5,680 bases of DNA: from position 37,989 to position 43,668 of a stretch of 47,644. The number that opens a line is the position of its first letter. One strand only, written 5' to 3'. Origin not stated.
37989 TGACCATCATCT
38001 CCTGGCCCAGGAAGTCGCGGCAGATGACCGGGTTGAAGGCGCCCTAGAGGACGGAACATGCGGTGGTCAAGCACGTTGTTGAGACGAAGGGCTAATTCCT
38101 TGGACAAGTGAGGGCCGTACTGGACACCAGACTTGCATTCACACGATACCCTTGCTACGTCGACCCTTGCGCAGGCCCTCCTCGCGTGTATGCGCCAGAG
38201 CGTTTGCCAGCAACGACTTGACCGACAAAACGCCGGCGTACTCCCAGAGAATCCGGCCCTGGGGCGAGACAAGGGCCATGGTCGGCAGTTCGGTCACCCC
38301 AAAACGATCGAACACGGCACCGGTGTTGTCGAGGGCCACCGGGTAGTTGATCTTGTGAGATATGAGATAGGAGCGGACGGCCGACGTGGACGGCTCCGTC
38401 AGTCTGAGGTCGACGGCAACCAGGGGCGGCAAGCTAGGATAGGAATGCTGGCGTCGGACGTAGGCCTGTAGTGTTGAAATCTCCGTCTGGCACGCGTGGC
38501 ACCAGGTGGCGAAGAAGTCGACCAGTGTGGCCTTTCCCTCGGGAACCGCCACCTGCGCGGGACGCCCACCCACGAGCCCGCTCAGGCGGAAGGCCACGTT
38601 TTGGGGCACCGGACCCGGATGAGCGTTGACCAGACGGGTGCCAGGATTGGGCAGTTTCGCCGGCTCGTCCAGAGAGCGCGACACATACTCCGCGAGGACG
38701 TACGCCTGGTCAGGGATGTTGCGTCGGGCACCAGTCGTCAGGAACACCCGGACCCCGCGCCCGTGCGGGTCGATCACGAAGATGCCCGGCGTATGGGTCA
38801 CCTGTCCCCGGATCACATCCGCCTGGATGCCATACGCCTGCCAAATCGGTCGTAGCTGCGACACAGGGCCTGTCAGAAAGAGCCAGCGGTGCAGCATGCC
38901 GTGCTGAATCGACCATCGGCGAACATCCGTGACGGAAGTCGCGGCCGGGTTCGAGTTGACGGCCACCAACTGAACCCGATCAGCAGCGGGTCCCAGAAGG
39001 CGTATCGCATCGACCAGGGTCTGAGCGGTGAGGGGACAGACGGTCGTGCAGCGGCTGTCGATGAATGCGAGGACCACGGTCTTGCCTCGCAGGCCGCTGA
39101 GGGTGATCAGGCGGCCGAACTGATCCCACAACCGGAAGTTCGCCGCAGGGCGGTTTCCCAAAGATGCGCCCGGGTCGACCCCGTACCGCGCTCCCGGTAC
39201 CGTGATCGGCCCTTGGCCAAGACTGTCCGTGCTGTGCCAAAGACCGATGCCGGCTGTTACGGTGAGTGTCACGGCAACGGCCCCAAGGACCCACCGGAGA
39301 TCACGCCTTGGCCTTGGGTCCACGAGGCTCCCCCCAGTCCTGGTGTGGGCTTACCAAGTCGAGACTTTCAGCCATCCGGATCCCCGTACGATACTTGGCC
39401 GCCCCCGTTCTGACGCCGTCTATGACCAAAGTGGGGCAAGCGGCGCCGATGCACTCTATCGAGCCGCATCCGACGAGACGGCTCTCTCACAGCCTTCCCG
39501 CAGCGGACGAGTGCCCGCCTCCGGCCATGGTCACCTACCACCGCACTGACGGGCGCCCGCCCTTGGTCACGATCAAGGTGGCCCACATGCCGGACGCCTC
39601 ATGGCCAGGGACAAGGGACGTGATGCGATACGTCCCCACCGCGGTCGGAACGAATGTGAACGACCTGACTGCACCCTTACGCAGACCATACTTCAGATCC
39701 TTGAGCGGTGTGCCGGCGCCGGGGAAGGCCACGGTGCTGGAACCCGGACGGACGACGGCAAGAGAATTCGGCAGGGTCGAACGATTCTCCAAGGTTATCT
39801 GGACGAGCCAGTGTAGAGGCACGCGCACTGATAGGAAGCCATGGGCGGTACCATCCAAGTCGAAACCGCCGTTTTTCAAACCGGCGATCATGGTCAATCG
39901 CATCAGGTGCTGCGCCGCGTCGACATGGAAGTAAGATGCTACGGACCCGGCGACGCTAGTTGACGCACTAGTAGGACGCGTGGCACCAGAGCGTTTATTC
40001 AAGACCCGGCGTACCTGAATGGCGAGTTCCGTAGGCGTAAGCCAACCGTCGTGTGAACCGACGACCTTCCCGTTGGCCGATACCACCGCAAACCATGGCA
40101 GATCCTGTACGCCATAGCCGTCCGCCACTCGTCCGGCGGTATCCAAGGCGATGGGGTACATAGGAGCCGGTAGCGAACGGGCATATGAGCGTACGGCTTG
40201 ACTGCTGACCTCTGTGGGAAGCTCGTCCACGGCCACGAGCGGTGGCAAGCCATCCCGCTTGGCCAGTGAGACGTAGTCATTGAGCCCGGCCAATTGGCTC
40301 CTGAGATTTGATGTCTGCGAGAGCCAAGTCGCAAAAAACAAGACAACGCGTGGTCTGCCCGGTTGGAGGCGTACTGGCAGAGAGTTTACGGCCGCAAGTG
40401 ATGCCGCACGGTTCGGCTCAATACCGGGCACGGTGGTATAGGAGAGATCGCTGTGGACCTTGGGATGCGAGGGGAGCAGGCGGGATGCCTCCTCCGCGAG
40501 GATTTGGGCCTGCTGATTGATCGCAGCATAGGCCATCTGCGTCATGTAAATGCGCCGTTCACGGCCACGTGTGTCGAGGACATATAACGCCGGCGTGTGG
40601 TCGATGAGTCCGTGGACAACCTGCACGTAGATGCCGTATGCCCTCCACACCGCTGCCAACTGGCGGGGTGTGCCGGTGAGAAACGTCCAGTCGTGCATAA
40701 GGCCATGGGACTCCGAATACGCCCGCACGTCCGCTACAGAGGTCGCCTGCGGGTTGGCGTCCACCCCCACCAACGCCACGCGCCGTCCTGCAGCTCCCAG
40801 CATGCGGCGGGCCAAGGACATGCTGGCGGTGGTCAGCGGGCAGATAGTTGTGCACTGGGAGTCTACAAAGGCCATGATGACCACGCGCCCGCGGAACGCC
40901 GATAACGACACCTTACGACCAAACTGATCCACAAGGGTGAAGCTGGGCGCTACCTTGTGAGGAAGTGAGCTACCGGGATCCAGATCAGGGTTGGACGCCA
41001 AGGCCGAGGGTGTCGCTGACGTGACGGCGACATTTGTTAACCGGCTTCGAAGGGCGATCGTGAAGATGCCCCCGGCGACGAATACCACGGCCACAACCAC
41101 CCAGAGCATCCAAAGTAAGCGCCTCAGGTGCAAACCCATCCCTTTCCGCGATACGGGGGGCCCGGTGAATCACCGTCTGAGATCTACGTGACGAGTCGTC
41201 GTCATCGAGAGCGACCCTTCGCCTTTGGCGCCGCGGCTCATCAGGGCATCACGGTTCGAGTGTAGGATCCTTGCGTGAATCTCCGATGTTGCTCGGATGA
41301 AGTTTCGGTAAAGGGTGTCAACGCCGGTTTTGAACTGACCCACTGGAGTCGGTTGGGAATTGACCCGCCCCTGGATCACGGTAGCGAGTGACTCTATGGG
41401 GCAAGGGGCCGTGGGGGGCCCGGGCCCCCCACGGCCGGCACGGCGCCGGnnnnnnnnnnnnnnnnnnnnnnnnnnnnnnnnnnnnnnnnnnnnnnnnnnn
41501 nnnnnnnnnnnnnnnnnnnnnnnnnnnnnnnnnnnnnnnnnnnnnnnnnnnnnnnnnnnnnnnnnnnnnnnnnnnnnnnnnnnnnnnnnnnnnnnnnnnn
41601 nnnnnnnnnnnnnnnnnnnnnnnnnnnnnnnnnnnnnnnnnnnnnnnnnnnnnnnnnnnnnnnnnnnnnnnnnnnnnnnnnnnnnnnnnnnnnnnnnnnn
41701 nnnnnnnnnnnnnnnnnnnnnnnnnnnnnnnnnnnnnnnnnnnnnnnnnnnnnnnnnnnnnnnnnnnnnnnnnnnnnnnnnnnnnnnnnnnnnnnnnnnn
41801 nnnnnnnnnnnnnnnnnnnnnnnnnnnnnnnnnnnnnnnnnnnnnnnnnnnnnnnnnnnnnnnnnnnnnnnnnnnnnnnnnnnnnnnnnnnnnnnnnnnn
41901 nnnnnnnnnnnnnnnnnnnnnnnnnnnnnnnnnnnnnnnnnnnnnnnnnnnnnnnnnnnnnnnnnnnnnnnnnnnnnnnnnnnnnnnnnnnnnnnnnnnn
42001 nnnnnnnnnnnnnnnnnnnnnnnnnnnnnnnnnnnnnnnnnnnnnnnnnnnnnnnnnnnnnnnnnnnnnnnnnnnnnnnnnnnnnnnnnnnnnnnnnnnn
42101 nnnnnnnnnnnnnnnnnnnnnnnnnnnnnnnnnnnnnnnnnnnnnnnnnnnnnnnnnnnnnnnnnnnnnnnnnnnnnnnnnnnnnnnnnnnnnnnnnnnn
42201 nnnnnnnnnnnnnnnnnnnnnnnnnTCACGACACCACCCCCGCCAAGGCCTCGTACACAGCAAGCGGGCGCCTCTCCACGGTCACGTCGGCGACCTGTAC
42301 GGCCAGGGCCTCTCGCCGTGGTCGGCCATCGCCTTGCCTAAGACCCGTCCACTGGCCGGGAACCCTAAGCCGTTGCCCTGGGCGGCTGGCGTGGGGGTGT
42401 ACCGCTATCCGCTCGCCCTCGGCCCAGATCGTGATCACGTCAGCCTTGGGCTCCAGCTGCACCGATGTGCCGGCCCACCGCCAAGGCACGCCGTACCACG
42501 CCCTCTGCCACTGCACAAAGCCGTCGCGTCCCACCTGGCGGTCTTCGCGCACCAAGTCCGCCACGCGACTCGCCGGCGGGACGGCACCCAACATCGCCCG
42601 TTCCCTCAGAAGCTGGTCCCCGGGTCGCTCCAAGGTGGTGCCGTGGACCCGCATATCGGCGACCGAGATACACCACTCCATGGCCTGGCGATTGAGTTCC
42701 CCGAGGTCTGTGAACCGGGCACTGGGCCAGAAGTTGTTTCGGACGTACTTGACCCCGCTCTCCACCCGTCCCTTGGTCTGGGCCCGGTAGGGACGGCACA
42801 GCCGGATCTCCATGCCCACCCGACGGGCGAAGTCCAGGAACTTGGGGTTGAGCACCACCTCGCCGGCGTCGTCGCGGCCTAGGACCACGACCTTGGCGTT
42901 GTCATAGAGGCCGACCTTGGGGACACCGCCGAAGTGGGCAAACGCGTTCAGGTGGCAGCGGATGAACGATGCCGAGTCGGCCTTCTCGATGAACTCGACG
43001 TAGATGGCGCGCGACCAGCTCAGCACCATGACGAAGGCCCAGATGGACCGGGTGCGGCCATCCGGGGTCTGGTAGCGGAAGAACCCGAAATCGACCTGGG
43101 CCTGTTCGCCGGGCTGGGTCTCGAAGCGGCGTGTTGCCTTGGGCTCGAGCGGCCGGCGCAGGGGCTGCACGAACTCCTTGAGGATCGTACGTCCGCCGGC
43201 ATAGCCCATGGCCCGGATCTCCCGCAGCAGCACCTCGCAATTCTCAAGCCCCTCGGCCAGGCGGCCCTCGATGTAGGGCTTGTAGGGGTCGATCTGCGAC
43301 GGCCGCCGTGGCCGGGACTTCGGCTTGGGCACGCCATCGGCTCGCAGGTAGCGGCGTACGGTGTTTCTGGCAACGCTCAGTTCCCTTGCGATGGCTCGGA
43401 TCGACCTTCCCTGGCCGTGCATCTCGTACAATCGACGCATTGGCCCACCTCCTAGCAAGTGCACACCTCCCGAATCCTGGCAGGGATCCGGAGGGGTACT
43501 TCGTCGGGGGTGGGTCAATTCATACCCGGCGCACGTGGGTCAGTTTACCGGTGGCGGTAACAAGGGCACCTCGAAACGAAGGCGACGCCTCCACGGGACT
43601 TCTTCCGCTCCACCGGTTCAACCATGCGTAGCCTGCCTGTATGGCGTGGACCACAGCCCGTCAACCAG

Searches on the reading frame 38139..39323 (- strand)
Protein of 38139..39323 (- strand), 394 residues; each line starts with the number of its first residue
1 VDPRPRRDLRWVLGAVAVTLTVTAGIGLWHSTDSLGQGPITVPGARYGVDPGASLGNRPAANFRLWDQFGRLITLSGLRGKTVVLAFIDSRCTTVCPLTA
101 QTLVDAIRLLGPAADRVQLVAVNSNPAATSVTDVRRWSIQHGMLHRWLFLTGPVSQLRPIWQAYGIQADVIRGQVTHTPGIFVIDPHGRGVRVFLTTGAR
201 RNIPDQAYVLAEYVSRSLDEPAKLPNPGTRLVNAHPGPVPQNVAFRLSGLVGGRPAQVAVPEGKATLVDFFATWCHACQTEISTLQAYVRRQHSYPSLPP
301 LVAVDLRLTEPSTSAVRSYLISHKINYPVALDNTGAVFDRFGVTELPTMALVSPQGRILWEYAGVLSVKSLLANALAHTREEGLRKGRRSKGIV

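Call 15: search_protein_families(library=pfam, max_evalue=0.001, proteins=[window:38139-39323:-])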
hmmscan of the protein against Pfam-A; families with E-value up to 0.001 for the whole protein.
window:38139-39323:- (394 aa): 6 families
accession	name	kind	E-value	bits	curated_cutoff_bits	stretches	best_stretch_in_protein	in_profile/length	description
PF00578.27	AhpC-TSA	-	1.6e-19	70.5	26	2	58-188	3-119/124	AhpC/TSA family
PF02630.20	SCO1-SenC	-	2.5e-14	53.8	22.8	1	61-189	2-133/134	SCO1/SenC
PF08534.16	Redoxin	-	1.2e-12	48.3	26.6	2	262-367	27-137/148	Redoxin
PF13905.12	Thioredoxin_8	-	7.9e-12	45.8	27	1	263-358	1-94/94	Thioredoxin-like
PF00085.26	Thioredoxin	-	7.7e-05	23.1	23.5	0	263-282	18-37/103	Thioredoxin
PF13098.12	Thioredoxin_2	-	9.6e-05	23.1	27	0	261-371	3-100/104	Thioredoxin-like domain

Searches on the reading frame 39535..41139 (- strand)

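Call 15: search_protein_families(library=pfam, max_evalue=0.001, proteins=[window:39535-41139:-])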
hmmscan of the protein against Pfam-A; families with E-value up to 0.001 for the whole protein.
window:39535-41139:- (534 aa): 4 families
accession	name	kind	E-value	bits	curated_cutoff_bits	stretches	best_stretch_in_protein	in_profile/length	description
PF02630.20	SCO1-SenC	-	2.1e-18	67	22.8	1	66-193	3-133/134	SCO1/SenC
PF00578.27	AhpC-TSA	-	1.7e-12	47.8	26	1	62-192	3-119/124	AhpC/TSA family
PF08534.16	Redoxin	-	8e-11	42.4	26.6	1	64-196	6-130/148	Redoxin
PF06525.17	SoxE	-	1.6e-10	41.1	21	1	423-525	26-139/149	Sulfocyanin (SoxE) domain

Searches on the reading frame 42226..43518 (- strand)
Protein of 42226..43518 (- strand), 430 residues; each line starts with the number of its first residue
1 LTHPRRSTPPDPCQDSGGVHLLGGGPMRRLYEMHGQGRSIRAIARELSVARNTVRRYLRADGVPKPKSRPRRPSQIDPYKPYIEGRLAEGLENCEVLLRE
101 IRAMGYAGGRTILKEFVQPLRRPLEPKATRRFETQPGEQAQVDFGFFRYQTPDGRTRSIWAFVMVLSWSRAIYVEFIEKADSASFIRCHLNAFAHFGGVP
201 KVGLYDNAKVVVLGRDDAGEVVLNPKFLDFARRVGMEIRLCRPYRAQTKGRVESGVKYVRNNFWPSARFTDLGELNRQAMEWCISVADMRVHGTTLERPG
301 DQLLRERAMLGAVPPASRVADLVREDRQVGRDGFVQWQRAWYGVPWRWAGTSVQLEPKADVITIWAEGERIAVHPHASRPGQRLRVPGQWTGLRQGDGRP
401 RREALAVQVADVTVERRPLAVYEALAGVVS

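Call 66: search_protein_families(library=pfam, max_evalue=0.001, proteins=[window:42226-43518:-])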
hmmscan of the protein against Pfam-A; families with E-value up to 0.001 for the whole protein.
window:42226-43518:- (430 aa): 4 families
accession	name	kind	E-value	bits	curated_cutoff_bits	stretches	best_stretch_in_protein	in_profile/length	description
PF00665.32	rve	-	3e-13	50.3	32.6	1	134-245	2-101/102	Integrase core domain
PF22483.2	Mu-transpos_C_2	-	3.3e-12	46.4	27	1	323-383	10-70/73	Mu transposase, C-terminal domain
PF02796.21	HTH_7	-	8.3e-07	29.5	23.8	1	29-60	13-44/45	Helix-turn-helix domain of resolvase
PF13936.12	HTH_38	-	0.00017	21.7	27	1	29-59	12-42/44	Helix-turn-helix domain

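Call 78: search_dna_similar(query=window:42226-43518:-, collection=plasmids, mode=protein, max_rows=10)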
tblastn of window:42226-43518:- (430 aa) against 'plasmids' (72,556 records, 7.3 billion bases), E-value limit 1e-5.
The search stops at 5000 records and this limit was reached: more records match than are counted here, and every count below describes the 5000 best-scoring records only.
Records with a match: at least 5000; places in all: 7838; records where one place covers at least 80% of the query: 1301.
Best place of each record, by identity: <60% 5000.
By first word of the organism name: Escherichia 1723; Klebsiella 1378; Salmonella 279; Enterobacter 253; Yersinia 181; Shigella 149; Citrobacter 140; Burkholderia 131; Pseudomonas 72; Acinetobacter 48; and 114 more.
By predicted mobility (MOB-suite, as given by PLSDB): conjugative 2845; non-mobilizable 1208; mobilizable 947.
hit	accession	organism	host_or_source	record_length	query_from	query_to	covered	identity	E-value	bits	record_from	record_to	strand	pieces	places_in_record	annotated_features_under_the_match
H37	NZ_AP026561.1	Deinococcus aetherius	-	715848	5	428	99%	50.9%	6e-123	400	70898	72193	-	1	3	istA: IS21 family transposase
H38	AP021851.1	Deinococcus grandis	-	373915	4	428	99%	47.6%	8e-120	391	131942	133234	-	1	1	IS21 family transposase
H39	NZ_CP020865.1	Paenibacillus sp. Cedars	Single culture,Alkaline pool submerged ...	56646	1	428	100%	43.5%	1e-94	318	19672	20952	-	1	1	istA: IS21 family transposase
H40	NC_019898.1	Thermobacillus composti KWC4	-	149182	21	428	95%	44.4%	2e-99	332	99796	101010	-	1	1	istA: IS21 family transposase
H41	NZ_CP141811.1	Burkholderia thailandensis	Homo sapiens,tissue sample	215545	6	425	98%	39.5%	1e-70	249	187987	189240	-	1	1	istA: IS21 family transposase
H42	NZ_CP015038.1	Burkholderia cenocepacia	Homo sapiens,Cord blood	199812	6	426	98%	39.2%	2e-71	251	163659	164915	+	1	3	istA: IS21 family transposase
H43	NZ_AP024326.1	Caballeronia sp. NK8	-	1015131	4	426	98%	38.8%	4e-71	250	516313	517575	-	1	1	record has no annotation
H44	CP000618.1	Burkholderia vietnamiensis G4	-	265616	6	426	98%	39.0%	5e-72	253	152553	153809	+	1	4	Integrase, catalytic region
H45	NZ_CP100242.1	Burkholderia glumae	cell culture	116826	6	426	98%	39.0%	2e-71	251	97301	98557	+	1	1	istA: IS21 family transposase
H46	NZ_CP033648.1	Burkholderia glumae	bacterial cell,broken rice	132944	6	426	98%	39.0%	2e-71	251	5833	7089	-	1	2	istA: IS21 family transposase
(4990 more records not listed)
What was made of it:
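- Tried and rejected: The IS21 transposase is at best 51% identical to Deinococcus plasmids (call 78).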
